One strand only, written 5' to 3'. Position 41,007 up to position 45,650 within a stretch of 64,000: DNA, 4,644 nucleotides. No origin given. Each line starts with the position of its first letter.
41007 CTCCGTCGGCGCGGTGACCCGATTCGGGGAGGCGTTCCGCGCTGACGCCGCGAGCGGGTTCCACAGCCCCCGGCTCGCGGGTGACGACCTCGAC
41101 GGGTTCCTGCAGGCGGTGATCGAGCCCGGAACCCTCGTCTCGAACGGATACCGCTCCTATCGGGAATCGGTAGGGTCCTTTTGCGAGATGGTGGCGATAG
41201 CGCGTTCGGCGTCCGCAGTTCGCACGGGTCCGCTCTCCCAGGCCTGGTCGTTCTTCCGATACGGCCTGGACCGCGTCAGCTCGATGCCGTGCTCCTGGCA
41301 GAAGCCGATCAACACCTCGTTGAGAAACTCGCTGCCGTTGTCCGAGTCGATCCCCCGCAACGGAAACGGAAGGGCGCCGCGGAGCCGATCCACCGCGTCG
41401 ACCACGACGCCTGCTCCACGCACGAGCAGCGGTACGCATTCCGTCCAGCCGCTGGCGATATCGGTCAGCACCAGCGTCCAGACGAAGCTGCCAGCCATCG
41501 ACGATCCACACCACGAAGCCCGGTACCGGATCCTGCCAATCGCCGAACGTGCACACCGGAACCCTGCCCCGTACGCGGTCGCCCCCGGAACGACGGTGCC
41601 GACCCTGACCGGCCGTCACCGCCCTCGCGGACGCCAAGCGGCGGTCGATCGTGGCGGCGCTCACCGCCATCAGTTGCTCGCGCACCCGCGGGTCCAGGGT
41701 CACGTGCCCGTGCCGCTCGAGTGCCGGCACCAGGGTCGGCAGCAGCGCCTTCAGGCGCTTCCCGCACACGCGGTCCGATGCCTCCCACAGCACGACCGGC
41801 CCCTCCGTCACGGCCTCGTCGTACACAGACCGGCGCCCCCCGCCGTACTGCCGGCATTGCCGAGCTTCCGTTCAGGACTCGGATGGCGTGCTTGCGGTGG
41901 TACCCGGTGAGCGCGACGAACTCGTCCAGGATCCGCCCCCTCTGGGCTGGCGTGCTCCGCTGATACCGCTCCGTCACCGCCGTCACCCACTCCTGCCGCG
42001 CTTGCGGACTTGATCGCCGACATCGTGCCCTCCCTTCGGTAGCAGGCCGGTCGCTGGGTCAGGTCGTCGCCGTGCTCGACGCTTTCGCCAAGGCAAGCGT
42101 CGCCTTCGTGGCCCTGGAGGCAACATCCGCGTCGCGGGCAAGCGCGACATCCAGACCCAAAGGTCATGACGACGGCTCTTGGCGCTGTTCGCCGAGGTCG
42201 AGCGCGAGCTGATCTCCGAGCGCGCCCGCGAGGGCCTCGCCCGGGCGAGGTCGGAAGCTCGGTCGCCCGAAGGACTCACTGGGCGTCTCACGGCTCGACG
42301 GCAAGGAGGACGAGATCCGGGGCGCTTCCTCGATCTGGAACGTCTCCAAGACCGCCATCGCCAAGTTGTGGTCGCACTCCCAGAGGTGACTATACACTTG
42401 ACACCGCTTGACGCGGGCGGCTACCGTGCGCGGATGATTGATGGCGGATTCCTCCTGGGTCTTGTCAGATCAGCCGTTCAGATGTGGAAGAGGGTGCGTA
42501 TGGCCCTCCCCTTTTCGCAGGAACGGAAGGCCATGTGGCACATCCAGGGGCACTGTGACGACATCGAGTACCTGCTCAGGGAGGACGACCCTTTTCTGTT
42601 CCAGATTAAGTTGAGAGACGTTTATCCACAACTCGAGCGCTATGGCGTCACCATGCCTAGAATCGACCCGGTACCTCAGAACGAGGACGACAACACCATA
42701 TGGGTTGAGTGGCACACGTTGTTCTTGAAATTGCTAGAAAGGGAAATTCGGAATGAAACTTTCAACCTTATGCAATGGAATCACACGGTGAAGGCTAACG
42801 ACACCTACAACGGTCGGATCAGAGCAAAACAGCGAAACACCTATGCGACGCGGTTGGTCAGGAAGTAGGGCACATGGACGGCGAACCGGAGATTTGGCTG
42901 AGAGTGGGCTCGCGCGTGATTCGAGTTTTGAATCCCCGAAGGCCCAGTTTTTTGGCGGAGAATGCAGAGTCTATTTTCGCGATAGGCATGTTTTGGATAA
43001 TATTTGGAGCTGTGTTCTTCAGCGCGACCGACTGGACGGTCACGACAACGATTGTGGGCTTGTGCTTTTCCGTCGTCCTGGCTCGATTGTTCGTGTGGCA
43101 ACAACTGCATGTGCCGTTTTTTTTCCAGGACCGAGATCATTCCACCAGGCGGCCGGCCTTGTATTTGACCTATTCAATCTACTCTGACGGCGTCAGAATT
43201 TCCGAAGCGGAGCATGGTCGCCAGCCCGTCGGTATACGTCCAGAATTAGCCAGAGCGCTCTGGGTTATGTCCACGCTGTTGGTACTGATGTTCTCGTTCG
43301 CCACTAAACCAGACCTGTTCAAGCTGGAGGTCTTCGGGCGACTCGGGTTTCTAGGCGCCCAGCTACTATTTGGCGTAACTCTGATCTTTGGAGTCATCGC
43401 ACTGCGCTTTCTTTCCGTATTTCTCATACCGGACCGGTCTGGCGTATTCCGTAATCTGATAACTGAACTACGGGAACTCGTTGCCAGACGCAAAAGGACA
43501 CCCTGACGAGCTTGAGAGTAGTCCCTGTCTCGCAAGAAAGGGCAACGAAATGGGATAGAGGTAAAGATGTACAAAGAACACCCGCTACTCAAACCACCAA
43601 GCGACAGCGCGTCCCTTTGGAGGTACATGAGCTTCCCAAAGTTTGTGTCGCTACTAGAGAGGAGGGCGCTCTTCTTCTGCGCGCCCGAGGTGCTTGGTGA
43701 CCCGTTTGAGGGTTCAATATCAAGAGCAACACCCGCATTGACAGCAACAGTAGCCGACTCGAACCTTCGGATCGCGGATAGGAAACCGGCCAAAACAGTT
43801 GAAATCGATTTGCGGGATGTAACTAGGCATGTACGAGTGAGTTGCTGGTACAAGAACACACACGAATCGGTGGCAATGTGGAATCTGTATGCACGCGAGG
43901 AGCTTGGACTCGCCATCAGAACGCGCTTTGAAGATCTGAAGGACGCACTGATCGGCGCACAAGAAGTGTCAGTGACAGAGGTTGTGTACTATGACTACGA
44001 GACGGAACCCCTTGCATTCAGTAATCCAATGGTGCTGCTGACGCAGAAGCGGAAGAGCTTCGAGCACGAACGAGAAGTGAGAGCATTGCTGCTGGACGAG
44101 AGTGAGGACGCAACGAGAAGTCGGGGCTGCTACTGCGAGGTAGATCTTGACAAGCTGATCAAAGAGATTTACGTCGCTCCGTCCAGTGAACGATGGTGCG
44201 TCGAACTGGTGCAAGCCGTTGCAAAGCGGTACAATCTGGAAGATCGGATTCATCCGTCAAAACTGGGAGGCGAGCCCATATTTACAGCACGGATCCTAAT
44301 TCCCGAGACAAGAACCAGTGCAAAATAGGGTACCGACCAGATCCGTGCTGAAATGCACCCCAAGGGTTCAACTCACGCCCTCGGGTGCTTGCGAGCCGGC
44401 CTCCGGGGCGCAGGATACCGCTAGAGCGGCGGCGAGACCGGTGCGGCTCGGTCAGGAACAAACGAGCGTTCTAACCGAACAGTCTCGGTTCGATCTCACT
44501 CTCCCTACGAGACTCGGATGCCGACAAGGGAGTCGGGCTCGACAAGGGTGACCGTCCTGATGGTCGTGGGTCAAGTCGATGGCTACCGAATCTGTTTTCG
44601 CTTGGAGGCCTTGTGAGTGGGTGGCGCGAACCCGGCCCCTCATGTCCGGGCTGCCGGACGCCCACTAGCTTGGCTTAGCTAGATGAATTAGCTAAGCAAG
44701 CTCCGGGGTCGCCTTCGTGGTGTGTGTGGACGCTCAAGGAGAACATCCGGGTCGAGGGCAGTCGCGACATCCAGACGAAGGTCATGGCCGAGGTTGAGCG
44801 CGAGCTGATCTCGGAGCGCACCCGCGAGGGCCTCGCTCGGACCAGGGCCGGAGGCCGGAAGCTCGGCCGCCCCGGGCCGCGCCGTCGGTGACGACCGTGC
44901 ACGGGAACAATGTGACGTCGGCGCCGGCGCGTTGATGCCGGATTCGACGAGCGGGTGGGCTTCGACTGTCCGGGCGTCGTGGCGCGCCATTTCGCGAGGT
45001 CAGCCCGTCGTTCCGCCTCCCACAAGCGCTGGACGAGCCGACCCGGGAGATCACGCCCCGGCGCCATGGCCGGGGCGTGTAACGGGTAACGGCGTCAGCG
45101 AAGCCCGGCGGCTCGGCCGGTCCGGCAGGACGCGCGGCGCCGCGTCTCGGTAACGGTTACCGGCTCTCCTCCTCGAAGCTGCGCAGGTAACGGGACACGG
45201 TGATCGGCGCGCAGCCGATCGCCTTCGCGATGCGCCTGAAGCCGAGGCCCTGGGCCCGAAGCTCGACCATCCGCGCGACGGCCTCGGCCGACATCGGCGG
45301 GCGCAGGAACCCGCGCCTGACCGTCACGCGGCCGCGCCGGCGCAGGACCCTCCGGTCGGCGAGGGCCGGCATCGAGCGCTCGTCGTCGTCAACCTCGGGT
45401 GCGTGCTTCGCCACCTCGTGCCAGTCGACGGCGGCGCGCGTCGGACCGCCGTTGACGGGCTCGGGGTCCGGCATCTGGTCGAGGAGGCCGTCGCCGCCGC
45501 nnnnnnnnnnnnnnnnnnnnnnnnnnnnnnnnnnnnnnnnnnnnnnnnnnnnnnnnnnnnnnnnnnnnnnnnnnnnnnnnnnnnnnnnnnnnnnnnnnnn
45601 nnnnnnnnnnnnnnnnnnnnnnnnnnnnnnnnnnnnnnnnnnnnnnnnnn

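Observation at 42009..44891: Low-GC three-gene cassette (unknown protein + 4-TM protein + DUF2971) bracketed by two resolvase remnants: candidate novel defence or abortive-infection module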

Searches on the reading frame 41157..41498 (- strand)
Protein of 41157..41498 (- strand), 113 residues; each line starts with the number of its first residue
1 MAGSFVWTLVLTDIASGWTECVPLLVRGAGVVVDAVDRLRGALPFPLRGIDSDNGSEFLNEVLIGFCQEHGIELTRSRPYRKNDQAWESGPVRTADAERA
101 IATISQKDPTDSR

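Call 54: search_protein_families(library=pfam, proteins=[window:41157-41498:-], max_evalue=0.001)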
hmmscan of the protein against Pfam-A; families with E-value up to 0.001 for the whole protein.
window:41157-41498:- (113 aa): 1 family
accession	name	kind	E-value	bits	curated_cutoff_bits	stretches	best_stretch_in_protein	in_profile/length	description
PF00665.32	rve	-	1.1e-08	35.7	32.6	1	3-81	21-101/102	Integrase core domain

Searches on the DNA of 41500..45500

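Call 77: search_rna_families(source=window, start=41500, end=45500, threshold=evalue, max_evalue=0.1)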
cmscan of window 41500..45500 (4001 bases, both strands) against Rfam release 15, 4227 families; matches with E-value up to 0.1: 0.
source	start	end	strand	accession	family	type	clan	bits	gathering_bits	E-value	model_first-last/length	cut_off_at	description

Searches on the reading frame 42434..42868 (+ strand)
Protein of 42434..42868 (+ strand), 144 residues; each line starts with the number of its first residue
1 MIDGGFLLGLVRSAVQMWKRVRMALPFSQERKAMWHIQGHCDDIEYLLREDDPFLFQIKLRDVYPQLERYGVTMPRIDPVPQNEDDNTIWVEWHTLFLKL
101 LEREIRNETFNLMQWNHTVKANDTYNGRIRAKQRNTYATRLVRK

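Call 26: find_homologous_proteins(query=window:42434-42868:+, max_evalue=0.01)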
Query window:42434-42868:+ (144 aa): 1 proteins with E <= 0.01 among 11 candidates.
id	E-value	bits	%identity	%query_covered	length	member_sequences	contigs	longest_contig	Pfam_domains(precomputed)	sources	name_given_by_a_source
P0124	3.4e-79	282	100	85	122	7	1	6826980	-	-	-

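Call 72: search_protein_families(library=phrogs, proteins=[window:42434-42868:+], max_evalue=0.1)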
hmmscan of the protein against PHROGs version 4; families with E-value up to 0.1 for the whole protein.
window:42434-42868:+ (144 aa): 0 families

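Call 73: search_solved_structures(query=window:42434-42868:+, max_evalue=10)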
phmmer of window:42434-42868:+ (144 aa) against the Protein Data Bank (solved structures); distinct sequences matched with E-value up to 10: 2.
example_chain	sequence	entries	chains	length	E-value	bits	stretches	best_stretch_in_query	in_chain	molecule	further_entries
2qcz_A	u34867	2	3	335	0.08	16.1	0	36-89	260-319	Outer membrane protein assembly factor yaeT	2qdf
3efc_A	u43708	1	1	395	0.12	15.5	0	36-90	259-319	Outer membrane protein assembly factor yaeT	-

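Call 82: search_protein_families(library=padloc, proteins=[window:42500-42868:+], max_evalue=0.001)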
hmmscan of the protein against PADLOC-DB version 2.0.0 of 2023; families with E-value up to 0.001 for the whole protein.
window:42500-42868:+ (122 aa): 0 families

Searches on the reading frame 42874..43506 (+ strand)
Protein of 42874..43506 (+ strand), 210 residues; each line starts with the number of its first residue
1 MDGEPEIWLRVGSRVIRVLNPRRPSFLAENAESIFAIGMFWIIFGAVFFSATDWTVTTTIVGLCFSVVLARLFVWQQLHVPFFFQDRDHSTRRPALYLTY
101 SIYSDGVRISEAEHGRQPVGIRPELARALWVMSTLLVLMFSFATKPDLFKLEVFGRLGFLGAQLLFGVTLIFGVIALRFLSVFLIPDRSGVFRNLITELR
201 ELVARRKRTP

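Call 4: search_protein_families(library=padloc, proteins=[window:42874-43506:+], max_evalue=1)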
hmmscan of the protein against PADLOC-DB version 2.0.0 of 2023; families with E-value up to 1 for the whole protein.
window:42874-43506:+ (210 aa): 0 families

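Call 5: search_protein_families(library=ncbifam, proteins=[window:42874-43506:+], max_evalue=1)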
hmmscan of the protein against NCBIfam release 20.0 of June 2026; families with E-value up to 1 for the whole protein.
window:42874-43506:+ (210 aa): 0 families

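Call 6: search_protein_families(library=pfam, proteins=[window:42874-43506:+], max_evalue=1)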
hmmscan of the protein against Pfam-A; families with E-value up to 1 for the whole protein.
window:42874-43506:+ (210 aa): 1 family
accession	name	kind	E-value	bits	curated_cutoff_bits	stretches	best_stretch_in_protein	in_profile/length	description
PF10745.14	DUF2530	-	0.31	11.7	25.5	1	21-77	4-63/77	Protein of unknown function (DUF2530)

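Call 9: find_encoding_contigs(protein=window:42874-43506:+, flank=10000, max_places=10)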
Protein window:42874-43506:+ (210 aa): no gene with exactly this product is on record in the collection.

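Call 11: find_related_loci(query=window:42874-43506:+, collection=genome_contigs, flank=10000)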
Query window:42874-43506:+ (210 aa) in genome_contigs; peptide patterns used: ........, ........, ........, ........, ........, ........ (x = any residue, [..] = any of these).
361 stretches matched a pattern, but none encodes a relative of the query by tblastn (E <= 1e-3).

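Call 18: find_homologous_proteins(query=window:42874-43506:+, max_evalue=0.01)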
Query window:42874-43506:+ (210 aa): 3 proteins with E <= 0.01 among 374 candidates.
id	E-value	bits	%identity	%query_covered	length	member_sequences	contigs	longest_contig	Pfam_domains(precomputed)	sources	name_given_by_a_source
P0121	1.0e-97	344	75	100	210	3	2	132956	-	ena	-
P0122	2.1e-90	320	71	99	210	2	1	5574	-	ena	-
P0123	2.3e-88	313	70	99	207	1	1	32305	-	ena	-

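Call 19: find_encoding_contigs(protein=P0122, flank=10000, max_places=4)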
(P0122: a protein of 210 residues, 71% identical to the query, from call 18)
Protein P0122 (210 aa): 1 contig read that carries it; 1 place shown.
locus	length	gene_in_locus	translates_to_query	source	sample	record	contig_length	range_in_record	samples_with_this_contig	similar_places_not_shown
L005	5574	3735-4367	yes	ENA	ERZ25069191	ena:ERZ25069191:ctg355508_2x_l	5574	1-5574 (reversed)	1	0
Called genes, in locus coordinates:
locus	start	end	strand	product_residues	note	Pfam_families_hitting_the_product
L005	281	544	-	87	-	-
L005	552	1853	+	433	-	PF02384:N6_Mtase, PF01170:UPF0020 (weak), PF07669:Eco57I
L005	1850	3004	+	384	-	PF01420:Methylase_S (weak)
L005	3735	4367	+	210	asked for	-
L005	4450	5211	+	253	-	-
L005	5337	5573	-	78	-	?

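Call 20: find_encoding_contigs(protein=P0123, flank=10000, max_places=4)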
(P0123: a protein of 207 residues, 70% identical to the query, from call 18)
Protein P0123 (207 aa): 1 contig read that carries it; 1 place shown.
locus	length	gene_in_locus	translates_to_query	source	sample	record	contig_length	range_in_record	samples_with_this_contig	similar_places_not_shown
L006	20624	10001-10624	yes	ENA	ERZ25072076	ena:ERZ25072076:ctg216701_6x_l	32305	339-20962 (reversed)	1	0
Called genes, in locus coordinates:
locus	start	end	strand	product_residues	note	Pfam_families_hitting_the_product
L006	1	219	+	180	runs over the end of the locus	-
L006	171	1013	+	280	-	-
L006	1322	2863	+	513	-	PF22483:Mu-transpos_C_2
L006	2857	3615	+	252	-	PF01695:IstB_IS21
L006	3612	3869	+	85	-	-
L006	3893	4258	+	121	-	-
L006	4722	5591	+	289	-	-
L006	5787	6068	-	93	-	-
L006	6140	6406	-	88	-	-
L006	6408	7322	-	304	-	PF13356:Arm-DNA-bind_3, PF22022:Phage_int_M, PF00589:Phage_integrase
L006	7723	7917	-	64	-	-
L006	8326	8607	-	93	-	-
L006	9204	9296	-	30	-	-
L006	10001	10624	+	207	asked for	-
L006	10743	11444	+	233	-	-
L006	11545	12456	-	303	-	PF07592:DDE_Tnp_ISAZ013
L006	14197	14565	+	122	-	PF13384:HTH_23 (weak)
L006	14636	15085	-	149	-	-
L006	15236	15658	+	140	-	PF20586:DUF6788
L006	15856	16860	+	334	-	-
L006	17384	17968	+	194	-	-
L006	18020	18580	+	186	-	PF12728:HTH_17 (weak)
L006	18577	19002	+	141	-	-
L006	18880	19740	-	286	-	PF08843:AbiEii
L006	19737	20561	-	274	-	PF09407:AbiEi_1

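Call 39: search_protein_representatives(alignment_id=A1)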
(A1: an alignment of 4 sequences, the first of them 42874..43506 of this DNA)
Query: 4 sequences, 210 profile positions. Proteins with E-value up to 0.001 (for the whole library): 4; up to 1e-10: 4; up to 1e-30: 2. The best 4 are listed.
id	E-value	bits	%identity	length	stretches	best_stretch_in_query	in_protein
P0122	7.6e-127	437.1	-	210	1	1-210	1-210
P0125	1.9e-36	141.8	-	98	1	1-74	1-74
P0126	4.4e-15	72.0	-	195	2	21-85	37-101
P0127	2.1e-11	60.0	-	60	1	1-35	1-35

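Call 41: find_encoding_contigs(protein=P0126, flank=6000, max_places=4)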
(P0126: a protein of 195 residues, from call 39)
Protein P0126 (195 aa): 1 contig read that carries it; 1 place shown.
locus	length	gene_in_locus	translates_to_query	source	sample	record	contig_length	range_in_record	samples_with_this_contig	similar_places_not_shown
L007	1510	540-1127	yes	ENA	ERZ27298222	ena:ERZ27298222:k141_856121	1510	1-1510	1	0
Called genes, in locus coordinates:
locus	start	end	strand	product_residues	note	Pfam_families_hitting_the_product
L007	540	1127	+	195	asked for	-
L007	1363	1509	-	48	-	?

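Call 64: search_dna_similar(query=window:42874-43506:+, collection=plasmids, mode=protein, max_evalue=0.01, max_rows=20)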
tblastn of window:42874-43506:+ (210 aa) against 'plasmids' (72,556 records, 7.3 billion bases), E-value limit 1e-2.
No match.

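Call 72: search_protein_families(library=phrogs, proteins=[window:42874-43506:+], max_evalue=0.1)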
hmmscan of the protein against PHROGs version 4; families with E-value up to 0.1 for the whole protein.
window:42874-43506:+ (210 aa): 0 families

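Call 75: predict_structure(alignment_id=A1)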
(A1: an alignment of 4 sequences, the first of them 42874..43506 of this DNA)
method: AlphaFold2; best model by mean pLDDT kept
length: 210 residues; sequences in the alignment: 4
mean_pLDDT: 42.3   pTM: 0.24
mean pLDDT of the five models: 42.3, 41.6, 41.5, 41.1, 40.2
residues with pLDDT >= 90: 0; 70-90: 0; 50-70: 48; < 50: 162
segments of 3 or more residues with pLDDT < 50: 1-39, 44-49, 54-58, 70-128, 130-132, 141-152, 174-195
pLDDT, mean of each block of 10 residues (from residue 1): 33 34 41 48 48 49 50 39 29 26 28 33 45 50 47 51 52 46 38 49 53
secondary structure, 60 per line:
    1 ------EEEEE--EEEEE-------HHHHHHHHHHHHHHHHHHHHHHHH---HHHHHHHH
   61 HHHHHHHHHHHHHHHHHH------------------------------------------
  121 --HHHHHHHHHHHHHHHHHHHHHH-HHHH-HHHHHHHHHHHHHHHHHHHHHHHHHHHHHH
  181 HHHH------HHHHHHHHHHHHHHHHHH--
elements in order: E7-11 E14-18 H26-49 H53-78 H123-144 H146-149 H151-184 H191-208

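Call 85: search_dna_similar(query=window:42874-43506:+, collection=phages, mode=protein, max_evalue=0.01, max_rows=10)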
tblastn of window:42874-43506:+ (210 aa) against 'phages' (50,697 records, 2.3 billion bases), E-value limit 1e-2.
No match.

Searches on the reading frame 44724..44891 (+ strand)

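Call 6: search_protein_families(library=pfam, proteins=[window:44724-44891:+], max_evalue=1)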
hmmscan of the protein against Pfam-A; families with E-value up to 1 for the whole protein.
window:44724-44891:+ (55 aa): 1 family
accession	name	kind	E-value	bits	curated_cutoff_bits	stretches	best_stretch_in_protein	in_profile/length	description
PF00239.26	Resolvase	-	8.1e-05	23.2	23.3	1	19-45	118-144/145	Resolvase, N terminal domain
